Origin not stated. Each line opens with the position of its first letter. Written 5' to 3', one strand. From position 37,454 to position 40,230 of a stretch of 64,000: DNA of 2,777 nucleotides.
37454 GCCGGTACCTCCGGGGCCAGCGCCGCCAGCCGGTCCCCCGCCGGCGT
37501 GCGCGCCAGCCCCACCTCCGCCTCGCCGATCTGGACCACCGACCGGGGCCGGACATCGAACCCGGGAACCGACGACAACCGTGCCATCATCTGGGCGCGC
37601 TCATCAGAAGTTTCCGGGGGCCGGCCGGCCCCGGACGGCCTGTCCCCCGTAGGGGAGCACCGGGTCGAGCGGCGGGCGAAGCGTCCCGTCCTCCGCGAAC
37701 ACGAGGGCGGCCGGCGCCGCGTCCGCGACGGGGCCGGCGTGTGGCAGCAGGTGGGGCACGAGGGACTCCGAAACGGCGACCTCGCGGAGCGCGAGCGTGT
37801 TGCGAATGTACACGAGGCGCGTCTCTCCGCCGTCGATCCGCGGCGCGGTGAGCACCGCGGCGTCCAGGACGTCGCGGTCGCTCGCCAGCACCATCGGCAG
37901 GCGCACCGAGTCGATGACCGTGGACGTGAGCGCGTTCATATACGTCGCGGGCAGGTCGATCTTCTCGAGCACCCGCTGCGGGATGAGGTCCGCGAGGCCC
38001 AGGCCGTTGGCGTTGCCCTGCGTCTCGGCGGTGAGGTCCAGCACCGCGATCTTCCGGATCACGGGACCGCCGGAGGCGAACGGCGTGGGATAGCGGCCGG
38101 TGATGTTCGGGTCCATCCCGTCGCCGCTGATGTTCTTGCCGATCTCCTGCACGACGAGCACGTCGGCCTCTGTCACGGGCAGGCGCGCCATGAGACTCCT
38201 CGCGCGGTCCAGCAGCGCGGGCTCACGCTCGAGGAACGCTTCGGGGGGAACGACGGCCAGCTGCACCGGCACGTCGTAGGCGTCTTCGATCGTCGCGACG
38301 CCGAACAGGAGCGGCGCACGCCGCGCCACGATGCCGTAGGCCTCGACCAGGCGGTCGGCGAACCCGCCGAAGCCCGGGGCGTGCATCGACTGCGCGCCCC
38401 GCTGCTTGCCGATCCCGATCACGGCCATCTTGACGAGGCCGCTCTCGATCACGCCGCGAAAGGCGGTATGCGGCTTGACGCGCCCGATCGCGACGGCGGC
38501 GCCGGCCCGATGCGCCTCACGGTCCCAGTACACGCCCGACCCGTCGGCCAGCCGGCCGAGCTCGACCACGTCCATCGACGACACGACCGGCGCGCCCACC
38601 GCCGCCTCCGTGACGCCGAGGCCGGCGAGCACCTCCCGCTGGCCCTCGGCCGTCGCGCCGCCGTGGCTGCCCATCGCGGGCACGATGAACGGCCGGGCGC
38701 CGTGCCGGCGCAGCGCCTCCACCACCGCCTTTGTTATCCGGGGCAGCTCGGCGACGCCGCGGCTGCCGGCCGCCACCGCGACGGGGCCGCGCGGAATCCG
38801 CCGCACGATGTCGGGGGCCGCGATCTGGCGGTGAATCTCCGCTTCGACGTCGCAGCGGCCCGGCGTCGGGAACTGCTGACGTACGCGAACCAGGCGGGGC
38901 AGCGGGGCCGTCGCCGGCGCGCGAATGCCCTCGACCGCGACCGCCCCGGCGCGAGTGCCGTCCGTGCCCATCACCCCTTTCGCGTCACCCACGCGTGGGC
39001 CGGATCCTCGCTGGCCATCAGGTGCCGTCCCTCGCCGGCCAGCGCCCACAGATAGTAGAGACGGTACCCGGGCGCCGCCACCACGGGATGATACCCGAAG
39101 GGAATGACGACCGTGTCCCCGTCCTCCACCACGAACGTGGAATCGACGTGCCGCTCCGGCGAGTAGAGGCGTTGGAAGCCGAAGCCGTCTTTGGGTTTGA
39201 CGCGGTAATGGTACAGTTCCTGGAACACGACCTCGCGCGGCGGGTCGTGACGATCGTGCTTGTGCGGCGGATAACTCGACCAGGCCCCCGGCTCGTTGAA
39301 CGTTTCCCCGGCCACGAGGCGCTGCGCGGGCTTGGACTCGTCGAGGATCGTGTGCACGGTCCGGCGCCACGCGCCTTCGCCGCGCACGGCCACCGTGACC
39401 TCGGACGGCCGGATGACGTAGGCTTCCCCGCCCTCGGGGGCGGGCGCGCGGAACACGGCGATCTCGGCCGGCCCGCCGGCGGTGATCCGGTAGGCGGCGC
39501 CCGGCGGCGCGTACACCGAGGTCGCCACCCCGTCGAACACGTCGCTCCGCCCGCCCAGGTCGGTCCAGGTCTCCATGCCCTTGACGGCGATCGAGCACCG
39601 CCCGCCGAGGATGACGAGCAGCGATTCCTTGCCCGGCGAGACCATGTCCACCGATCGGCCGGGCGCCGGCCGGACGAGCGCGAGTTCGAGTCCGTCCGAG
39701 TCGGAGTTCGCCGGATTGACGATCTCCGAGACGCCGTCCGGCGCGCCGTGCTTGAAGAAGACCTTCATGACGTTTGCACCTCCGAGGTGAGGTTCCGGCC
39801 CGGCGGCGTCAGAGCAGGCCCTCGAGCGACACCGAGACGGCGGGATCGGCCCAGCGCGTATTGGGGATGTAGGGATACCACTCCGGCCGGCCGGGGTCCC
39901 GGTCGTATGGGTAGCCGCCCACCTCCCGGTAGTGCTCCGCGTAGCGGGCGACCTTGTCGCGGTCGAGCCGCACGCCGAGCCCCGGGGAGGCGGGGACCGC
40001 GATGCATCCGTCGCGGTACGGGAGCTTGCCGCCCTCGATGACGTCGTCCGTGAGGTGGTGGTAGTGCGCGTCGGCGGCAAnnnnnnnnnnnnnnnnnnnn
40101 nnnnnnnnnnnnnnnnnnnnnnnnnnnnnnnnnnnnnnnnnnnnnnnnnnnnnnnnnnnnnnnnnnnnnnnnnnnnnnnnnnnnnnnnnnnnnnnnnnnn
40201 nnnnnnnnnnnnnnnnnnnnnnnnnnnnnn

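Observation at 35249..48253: LarA homolog embedded in a sugar-acid catabolic operon, with the nickel-pincer cofactor genes larE-larB-larC directly upstream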

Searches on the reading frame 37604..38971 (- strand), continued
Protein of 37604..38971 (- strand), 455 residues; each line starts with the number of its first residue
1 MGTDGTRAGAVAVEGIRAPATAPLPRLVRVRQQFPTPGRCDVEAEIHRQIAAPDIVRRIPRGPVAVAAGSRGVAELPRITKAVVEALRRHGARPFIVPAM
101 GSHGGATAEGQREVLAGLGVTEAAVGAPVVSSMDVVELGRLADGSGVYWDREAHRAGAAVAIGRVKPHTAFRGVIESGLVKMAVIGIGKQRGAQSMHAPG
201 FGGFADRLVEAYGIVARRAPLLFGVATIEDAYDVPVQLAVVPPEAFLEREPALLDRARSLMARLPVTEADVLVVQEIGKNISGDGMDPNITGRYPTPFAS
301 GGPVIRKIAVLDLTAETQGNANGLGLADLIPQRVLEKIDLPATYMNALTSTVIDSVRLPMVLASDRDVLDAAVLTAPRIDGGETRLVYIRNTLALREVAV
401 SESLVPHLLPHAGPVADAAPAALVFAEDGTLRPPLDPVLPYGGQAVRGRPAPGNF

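Call 63: find_encoding_contigs(protein=P0055, flank=10000, max_places=2)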
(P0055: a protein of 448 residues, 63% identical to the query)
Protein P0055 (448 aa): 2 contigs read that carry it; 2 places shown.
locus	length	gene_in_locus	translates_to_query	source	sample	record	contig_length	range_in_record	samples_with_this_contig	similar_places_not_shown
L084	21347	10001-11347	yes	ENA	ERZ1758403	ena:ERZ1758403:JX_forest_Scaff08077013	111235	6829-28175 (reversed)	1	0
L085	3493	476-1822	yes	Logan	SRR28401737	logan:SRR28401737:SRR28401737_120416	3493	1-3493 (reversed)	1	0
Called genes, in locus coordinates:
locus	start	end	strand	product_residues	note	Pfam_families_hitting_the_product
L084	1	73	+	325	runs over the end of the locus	PF13191:AAA_16 (faint), PF00004:AAA, PF07724:AAA_2 (faint), PF07726:AAA_3 (faint), PF07728:AAA_5, PF13401:AAA_22 (weak)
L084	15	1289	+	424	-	PF05762:VWA_CoxE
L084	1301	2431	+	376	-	PF02625:XdhC_CoxI, PF13478:XdhC_C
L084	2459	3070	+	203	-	PF01128:IspD, PF12804:NTP_transf_3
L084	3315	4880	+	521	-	PF05157:MshEN, PF00437:T2SSE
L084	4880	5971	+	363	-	PF00437:T2SSE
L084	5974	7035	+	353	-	PF00437:T2SSE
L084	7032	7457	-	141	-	PF02566:OsmC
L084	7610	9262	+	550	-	PF01590:GAF, PF13185:GAF_2, PF13492:GAF_3, PF01590:GAF, PF13185:GAF_2, PF13492:GAF_3, PF01966:HD, PF13487:HD_5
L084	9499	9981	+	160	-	PF04008:Adenosine_kin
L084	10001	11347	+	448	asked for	PF09861:Lar_N (faint)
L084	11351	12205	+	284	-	-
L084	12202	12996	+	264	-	PF00731:AIRC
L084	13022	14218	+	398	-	PF01969:Ni_insertion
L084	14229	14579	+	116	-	PF18893:DUF5652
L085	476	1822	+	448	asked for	PF09861:Lar_N (faint)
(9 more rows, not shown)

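Call 76: search_protein_families(library=ncbifam, proteins=[L081:9509-9991:+], max_evalue=1e-10)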
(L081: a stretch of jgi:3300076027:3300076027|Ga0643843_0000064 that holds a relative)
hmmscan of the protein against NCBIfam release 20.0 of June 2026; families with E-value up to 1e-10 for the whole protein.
L081:9509-9991:+ (160 aa): 0 families

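Call 89: search_protein_representatives(protein=window:37604-38971:-)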
Query: 455 residues. Proteins with E-value up to 0.001 (for the whole library): 3946; up to 1e-10: 2722; up to 1e-30: 1076. The best 150 are listed.
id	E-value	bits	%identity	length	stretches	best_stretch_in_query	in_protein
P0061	3.0e-165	566.9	65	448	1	9-440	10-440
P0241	7.6e-107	374.4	48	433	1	22-431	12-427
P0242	3.5e-106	372.3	48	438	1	13-431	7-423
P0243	6.5e-105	368.1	48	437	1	14-406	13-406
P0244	2.1e-103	363.1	47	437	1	20-435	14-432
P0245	2.8e-103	362.7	50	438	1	9-407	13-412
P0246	1.9e-102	359.9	44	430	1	19-431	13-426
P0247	1.7e-101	356.8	47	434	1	24-405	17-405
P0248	5.1e-100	351.9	45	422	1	24-430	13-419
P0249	2.7e-99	349.5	45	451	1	17-435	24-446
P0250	3.6e-99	349.1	47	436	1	17-405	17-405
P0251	3.8e-99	349.0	47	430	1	21-434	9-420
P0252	6.5e-99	348.3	46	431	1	24-405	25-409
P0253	1.0e-98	347.6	46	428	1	21-408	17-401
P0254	1.8e-98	346.9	47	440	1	21-412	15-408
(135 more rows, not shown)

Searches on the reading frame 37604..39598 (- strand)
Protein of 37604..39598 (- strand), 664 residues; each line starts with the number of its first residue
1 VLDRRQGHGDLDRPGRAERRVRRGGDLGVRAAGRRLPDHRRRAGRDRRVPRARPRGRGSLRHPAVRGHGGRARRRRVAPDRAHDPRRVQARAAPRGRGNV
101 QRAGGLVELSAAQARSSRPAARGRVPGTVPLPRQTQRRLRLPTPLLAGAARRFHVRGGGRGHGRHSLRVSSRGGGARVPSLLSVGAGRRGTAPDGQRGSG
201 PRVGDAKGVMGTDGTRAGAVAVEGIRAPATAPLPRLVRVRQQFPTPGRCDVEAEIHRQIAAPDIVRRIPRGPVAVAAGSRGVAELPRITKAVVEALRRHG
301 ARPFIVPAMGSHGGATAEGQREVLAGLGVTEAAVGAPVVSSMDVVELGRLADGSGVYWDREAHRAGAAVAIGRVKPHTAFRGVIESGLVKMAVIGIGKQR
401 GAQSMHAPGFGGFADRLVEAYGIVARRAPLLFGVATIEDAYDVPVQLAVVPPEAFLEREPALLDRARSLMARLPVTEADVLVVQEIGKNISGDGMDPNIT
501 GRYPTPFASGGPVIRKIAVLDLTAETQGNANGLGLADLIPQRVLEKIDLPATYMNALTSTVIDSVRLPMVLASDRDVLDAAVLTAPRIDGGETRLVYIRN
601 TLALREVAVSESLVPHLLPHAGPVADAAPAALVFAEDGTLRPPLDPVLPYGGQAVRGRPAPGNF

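Call 6: search_protein_families(library=pfam, proteins=[window:37604-39598:-], max_evalue=0.001)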
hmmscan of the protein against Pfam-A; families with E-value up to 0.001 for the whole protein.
window:37604-39598:- (664 aa): 2 families
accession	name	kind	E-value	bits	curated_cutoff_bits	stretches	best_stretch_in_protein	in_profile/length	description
PF09861.14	Lar_N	-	1.6e-05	24.7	23.3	1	286-407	71-193/204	Lactate racemase N-terminal domain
PF04015.17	DUF362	-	0.00024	21.7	24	1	286-427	20-158/200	Domain of unknown function (DUF362)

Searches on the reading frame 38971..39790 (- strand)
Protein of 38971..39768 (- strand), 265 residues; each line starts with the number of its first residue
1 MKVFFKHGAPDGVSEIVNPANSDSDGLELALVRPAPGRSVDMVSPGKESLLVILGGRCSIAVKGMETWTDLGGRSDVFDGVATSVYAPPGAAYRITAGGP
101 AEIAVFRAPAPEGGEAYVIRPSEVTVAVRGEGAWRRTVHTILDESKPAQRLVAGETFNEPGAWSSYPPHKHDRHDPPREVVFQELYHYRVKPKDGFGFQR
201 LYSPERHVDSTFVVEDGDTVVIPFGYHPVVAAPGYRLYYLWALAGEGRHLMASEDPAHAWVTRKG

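Call 42: search_solved_structures(query=window:38971-39790:-, max_evalue=0.00001)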
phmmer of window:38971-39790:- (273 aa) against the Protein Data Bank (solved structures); distinct sequences matched with E-value up to 0.00001: 0.

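Call 70: find_related_loci(query=window:38971-39790:-, collection=metagenome_contigs, flank=10000)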
Query window:38971-39790:- (273 aa) in metagenome_contigs; peptide patterns used: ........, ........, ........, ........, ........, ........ (x = any residue, [..] = any of these).
600 stretches matched a pattern, but none encodes a relative of the query by tblastn (E <= 1e-3).
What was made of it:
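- Tried and rejected: Calls 42 and 70 used an out-of-frame reference for the IolB-like gene (38971-39790) and returned nothing.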

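Call 73: search_solved_structures(query=window:38971-39768:-, max_evalue=0.001)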
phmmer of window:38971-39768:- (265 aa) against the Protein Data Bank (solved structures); distinct sequences matched with E-value up to 0.001: 1.
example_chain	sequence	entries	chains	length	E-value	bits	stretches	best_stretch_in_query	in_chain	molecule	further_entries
2qjv_A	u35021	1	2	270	1.3e-37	132.9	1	17-262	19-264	Uncharacterized IolB-like protein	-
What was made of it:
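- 38971..39768 (-): IolB/KduI-family cupin isomerase. It is inferred to be the aldose-ketose isomerase of the imported uronate, that is, in the UxaC position. PDB 2qjv, an IolB-like protein, at 133 bits (call 73).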

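Call 74: find_related_loci(query=window:38971-39768:-, collection=metagenome_contigs, flank=10000)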
Query window:38971-39768:- (265 aa) in metagenome_contigs; peptide patterns used: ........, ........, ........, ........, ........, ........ (x = any residue, [..] = any of these).
125 stretches matched a pattern; 31 encode a relative of the query (tblastn E <= 1e-3); 30 distinct loci.
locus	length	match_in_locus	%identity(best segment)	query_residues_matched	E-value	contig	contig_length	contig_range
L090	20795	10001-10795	84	1-265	5e-150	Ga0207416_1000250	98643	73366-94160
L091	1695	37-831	83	1-265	4e-161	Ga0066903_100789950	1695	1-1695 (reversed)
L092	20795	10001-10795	86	1-265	2e-153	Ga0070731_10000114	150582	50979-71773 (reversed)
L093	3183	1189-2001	76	2-264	4e-144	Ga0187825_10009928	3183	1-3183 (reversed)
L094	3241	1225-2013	72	1-263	2e-131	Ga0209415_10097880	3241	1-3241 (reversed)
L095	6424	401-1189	66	1-263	9e-119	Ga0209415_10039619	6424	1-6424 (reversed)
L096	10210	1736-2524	66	1-263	2e-118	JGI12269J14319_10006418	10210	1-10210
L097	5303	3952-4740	66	1-263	4e-118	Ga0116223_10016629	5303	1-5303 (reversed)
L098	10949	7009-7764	44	11-261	9e-73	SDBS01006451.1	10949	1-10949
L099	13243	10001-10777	49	1-261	8e-72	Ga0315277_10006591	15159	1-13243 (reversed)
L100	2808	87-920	46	1-261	2e-71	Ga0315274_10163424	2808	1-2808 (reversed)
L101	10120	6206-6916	50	27-265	2e-64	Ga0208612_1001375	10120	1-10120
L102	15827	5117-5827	50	27-265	2e-64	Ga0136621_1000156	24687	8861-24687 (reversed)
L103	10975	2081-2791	50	27-265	2e-64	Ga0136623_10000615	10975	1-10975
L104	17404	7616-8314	48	27-261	2e-61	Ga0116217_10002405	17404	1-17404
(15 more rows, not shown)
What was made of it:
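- Tried and rejected: They were repeated in frame as calls 73 and 74.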

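Call 76: search_protein_families(library=ncbifam, proteins=[L102:5814-7052:+, L102:9021-9740:+, L102:5117-5827:+], max_evalue=1e-10)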
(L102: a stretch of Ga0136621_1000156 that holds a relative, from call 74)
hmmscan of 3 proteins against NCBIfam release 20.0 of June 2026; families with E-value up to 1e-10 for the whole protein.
L102:5814-7052:+ (413 aa): 10 families
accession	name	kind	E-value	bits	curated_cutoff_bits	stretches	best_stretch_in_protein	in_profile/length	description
NF011654.0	PRK15072.1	subfamily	1.1e-213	709.5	430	1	12-413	1-404/404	D-galactonate dehydratase family protein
NF043051.1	ManoateDhtManD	equivalog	2e-211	702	550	1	12-413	1-403/403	D-mannonate dehydratase ManD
NF010624.0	PRK14017.1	equivalog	1.8e-75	254.4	311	2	12-160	1-146/382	galactonate dehydratase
NF040790.2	glucon_galact_dh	equivalog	3.3e-47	161.1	750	2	194-398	170-374/390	bifunctional D-gluconate/D-galactonate dehydratase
NF047820.1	TalGalacDh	equivalog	5.8e-41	140.6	500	2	206-389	187-360/371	L-talarate/galactarate dehydratase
NF040866.1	AraD_Arch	equivalog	3.1e-37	128.4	650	2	204-393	182-369/372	arabinonate dehydratase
NF011968.0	PRK15440.1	equivalog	8.2e-29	100.7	393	2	203-366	197-355/395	L-rhamnonate dehydratase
TIGR02534.1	mucon_cyclo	subfamily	1.3e-26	93.5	334.95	1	217-393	189-365/368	muconate/chloromuconate family cycloisomerase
NF043002.1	HProlDhtase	equivalog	2.5e-18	66.1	500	1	10-158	26-163/366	cis-3-hydroxy-L-proline dehydratase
NF041118.1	A_G_epim_Thtga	equivalog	6.2e-18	65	500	1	220-367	186-333/341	L-Ala-D/L-Glu epimerase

L102:9021-9740:+ (240 aa): 173 families (the best 25 are shown)
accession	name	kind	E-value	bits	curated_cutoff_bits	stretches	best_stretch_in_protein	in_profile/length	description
NF006132.0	PRK08277.1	subfamily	7.8e-91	304.3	281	1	1-240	37-280/280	D-mannonate oxidoreductase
NF005559.1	PRK07231.1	subfamily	5.8e-43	147.2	215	1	1-234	31-247/249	glucose 1-dehydrogenase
NF006070.0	PRK08213.1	subfamily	1.9e-39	135.7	279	1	1-235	39-257/259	gluconate 5-dehydrogenase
NF004791.0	PRK06138.1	equivalog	1.3e-37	129.4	312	1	3-235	34-250/252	SDR family oxidoreductase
NF004778.0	PRK06124.1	equivalog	5.1e-37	127.7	303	1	1-235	38-253/256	SDR family oxidoreductase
NF004773.0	PRK06113.1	equivalog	9.4e-37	126.8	367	1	12-233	49-249/255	7-alpha-hydroxysteroid dehydrogenase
NF005067.0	PRK06484.1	equivalog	4.9e-36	124.3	713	1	11-238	43-255/524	short chain dehydrogenase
NF004818.0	PRK06172.1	equivalog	1.7e-35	122.6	336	1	12-234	45-250/253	SDR family oxidoreductase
NF005752.0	PRK07576.1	subfamily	2.2e-35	122.3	321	1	1-235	36-251/271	SDR family oxidoreductase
NF009466.0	PRK12826.1-2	subfamily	3.4e-34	118.4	222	1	10-233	40-243/248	3-oxoacyl-ACP reductase FabG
NF053701.1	CsHdxCHCADhChcB2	equivalog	4.5e-34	118.1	350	1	12-235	40-243/245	cis-4-hydroxycyclohexanecarboxylate dehydrogenase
NF005853.0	PRK07774.1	equivalog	4.5e-34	117.9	303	1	12-234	44-246/250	SDR family oxidoreductase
NF005711.0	PRK07523.1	subfamily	1.7e-33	116.3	413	1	4-234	40-251/255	SDR family oxidoreductase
NF004198.0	PRK05653.1-3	equivalog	2.8e-33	115.4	296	1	12-234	45-246/248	3-oxoacyl-ACP reductase FabG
NF005873.0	PRK07814.1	equivalog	4.7e-33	114.7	346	1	2-234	38-251/263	SDR family oxidoreductase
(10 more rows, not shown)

L102:5117-5827:+ (237 aa): 1 family
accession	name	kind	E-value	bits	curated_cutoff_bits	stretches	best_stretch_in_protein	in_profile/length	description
TIGR04378.1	myo_inos_iolB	equivalog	2.5e-63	213.9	205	1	2-234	14-247/247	5-deoxy-glucuronate isomerase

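Call 93: search_protein_families(library=pfam, proteins=[L096:3-659:+, L096:568-1668:+, L096:2534-3715:+, L096:5423-7732:+, L096:7549-8955:+, L096:8891-10009:+], max_evalue=0.0001)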
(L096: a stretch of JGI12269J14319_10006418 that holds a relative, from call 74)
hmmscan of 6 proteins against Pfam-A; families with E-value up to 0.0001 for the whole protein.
L096:3-659:+ (218 aa): 1 family
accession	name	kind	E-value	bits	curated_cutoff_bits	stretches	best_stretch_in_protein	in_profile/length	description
PF01208.23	URO-D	-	4.4e-21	75.7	23.9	1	2-214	132-346/346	Uroporphyrinogen decarboxylase (URO-D)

L096:568-1668:+ (366 aa): 1 family
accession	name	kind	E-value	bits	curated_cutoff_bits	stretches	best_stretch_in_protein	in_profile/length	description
PF01261.30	AP_endonuc_2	-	8.6e-40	137.4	31.1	1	123-359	4-248/249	Xylose isomerase-like TIM barrel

L096:2534-3715:+ (393 aa): 3 families
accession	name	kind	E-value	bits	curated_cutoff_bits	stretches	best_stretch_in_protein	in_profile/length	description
PF00155.27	Aminotran_1_2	-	5.5e-42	144.7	19.7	1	46-381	17-355/361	Aminotransferase class I and II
PF01041.23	DegT_DnrJ_EryC1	-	7.1e-07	29.2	19.8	1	96-211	39-147/360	DegT/DnrJ/EryC1/StrS aminotransferase family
PF01053.26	Cys_Met_Meta_PP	-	2.3e-05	23.6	27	1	97-212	68-176/381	Cys/Met metabolism PLP-dependent enzyme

L096:5423-7732:+ (769 aa): 1 family
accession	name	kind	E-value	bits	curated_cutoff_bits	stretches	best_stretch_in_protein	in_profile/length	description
PF00496.27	SBP_bac_5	-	8.9e-58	196.6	32.4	1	222-634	1-340/368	Bacterial extracellular solute-binding proteins, family 5 Middle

L096:7549-8955:+ (468 aa): 3 families
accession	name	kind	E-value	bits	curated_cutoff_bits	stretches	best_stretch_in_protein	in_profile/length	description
PF01408.29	GFO_IDH_MocA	-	7.4e-20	72.3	24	1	77-175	1-97/120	Oxidoreductase family, NAD-binding Rossmann fold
PF22725.1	GFO_IDH_MocA_C3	-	9.8e-07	29.2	27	1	240-371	10-122/124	GFO/IDH/MocA C-terminal domain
PF02894.22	GFO_IDH_MocA_C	-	6.4e-06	26.6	22.9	1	322-466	81-218/218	Oxidoreductase family, C-terminal alpha/beta domain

L096:8891-10009:+ (372 aa): 1 family
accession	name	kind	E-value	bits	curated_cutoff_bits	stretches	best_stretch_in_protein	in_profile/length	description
PF01261.30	AP_endonuc_2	-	3e-21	76.7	31.1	1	56-288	1-229/249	Xylose isomerase-like TIM barrel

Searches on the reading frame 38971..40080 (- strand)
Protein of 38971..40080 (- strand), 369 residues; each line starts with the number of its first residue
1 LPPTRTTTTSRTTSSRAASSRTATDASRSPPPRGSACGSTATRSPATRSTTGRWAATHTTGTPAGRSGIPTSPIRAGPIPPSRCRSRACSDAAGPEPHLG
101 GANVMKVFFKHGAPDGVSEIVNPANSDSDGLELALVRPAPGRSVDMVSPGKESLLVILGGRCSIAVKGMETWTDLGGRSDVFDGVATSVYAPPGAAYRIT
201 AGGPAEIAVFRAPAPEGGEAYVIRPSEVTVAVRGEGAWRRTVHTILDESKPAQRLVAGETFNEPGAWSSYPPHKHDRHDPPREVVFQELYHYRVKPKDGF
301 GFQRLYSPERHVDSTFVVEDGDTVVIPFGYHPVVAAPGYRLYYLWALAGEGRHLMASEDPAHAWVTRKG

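Call 6: search_protein_families(library=pfam, proteins=[window:38971-40080:-], max_evalue=0.001)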
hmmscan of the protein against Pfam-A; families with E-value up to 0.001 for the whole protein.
window:38971-40080:- (369 aa): 1 family
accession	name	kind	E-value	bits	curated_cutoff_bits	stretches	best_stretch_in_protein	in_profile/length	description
PF04962.18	KduI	-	3.5e-81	272.8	23.9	1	121-365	18-262/262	KduI/IolB family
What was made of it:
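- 38971..39768 (-): Pfam KduI at 273 bits (call 6).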

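Call 10: search_protein_families(library=ncbifam, proteins=[window:38971-40080:-], max_evalue=0.001)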
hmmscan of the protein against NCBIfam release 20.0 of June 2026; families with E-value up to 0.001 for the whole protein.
window:38971-40080:- (369 aa): 1 family
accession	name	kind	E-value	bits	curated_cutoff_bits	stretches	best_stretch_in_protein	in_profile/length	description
TIGR04378.1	myo_inos_iolB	equivalog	1.7e-70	237.4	205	1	121-365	3-246/247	5-deoxy-glucuronate isomerase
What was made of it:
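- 38971..39768 (-): TIGR04378 at 237 bits, cut-off 205 (call 10).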
